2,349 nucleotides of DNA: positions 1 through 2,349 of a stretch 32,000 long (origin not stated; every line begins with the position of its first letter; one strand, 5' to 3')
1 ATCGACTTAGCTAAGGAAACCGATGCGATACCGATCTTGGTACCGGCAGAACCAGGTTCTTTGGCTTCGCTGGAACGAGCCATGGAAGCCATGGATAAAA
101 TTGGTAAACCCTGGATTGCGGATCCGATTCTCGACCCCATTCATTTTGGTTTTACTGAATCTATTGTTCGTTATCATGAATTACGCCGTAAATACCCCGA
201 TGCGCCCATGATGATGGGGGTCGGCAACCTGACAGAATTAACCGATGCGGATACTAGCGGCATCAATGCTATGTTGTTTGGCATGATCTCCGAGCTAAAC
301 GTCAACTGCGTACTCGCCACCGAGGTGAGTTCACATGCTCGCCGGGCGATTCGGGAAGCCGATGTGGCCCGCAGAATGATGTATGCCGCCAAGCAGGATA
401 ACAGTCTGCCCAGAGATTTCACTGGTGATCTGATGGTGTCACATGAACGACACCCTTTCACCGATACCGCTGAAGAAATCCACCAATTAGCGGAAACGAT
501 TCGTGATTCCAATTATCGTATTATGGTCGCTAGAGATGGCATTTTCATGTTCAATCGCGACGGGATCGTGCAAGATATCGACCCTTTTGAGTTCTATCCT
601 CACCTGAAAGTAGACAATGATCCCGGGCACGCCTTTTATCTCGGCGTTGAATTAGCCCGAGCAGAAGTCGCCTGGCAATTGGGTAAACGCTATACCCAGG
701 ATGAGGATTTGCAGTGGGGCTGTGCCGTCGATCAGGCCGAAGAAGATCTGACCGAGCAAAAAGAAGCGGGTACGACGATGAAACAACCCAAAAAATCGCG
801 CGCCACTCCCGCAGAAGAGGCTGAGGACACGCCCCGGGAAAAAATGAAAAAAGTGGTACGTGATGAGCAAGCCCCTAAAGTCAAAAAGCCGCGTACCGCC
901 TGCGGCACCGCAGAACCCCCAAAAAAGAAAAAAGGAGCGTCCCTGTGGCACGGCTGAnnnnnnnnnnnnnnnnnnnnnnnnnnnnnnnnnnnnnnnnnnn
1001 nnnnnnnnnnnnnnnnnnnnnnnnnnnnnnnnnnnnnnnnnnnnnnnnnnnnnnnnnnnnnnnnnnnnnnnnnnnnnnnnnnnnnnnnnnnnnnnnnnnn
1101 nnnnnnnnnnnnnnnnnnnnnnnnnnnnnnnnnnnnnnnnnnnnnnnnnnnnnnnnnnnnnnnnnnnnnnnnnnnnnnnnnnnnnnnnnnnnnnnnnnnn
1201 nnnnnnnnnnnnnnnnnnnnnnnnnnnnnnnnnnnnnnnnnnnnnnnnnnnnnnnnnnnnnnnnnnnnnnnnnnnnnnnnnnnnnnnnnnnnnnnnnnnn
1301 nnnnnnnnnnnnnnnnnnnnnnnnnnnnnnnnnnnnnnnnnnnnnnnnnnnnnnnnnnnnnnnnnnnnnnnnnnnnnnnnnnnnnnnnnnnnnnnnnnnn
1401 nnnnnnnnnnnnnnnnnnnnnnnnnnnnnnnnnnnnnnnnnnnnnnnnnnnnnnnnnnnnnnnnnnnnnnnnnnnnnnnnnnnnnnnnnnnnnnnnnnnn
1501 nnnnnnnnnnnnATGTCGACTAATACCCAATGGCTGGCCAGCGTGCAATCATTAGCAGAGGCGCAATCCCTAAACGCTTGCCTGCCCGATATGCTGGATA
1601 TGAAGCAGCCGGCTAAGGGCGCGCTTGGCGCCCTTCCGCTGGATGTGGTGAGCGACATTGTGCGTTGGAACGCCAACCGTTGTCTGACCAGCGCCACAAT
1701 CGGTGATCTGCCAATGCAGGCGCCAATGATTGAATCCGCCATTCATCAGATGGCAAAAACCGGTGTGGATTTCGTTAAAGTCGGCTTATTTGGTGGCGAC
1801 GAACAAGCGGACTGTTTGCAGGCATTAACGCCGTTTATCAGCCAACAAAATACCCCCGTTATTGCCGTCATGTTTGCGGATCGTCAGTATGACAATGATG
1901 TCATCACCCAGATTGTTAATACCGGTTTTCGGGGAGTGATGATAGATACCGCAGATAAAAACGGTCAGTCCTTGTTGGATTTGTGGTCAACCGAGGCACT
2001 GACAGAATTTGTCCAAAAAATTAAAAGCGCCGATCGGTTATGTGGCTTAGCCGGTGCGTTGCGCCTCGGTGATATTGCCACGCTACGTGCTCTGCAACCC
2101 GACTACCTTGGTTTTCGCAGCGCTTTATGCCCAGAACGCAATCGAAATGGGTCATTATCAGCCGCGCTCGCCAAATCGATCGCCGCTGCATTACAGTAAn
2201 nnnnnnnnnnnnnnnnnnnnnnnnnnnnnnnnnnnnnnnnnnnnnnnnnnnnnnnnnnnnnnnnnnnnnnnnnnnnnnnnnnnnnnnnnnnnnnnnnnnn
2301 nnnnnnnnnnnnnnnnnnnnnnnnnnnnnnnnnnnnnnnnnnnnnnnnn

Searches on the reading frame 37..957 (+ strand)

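Call 10: search_protein_families(library=ncbifam, proteins=[window:37-957:+], max_evalue=1e-10)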
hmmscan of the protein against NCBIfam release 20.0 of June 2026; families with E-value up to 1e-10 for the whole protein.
window:37-957:+ (306 aa): 1 family
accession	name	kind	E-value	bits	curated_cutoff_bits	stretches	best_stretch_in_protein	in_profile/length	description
TIGR00284.1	TIGR00284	hypoth_equivalog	2.8e-40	138.3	256.65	1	26-225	283-497/497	dihydropteroate synthase-like protein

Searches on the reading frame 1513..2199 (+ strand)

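Call 10: search_protein_families(library=ncbifam, proteins=[window:1513-2199:+], max_evalue=1e-10)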
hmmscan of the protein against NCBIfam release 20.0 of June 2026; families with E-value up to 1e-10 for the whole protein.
window:1513-2199:+ (228 aa): 4 families
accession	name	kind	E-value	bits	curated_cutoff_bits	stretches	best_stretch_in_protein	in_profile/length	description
NF002576.0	PRK02227.1-5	equivalog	9.8e-78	260.7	297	1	5-225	2-221/236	hypothetical protein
NF002574.0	PRK02227.1-2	subfamily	2.3e-53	180.9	286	1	6-228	3-224/233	hypothetical protein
NF002575.0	PRK02227.1-3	equivalog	2.1e-30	106.2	304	1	8-227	4-232/233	(5-formylfuran-3-yl)methyl phosphate synthase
NF002573.0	PRK02227.1-1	equivalog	9.1e-30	103.8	341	1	8-225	4-232/236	(5-formylfuran-3-yl)methyl phosphate synthase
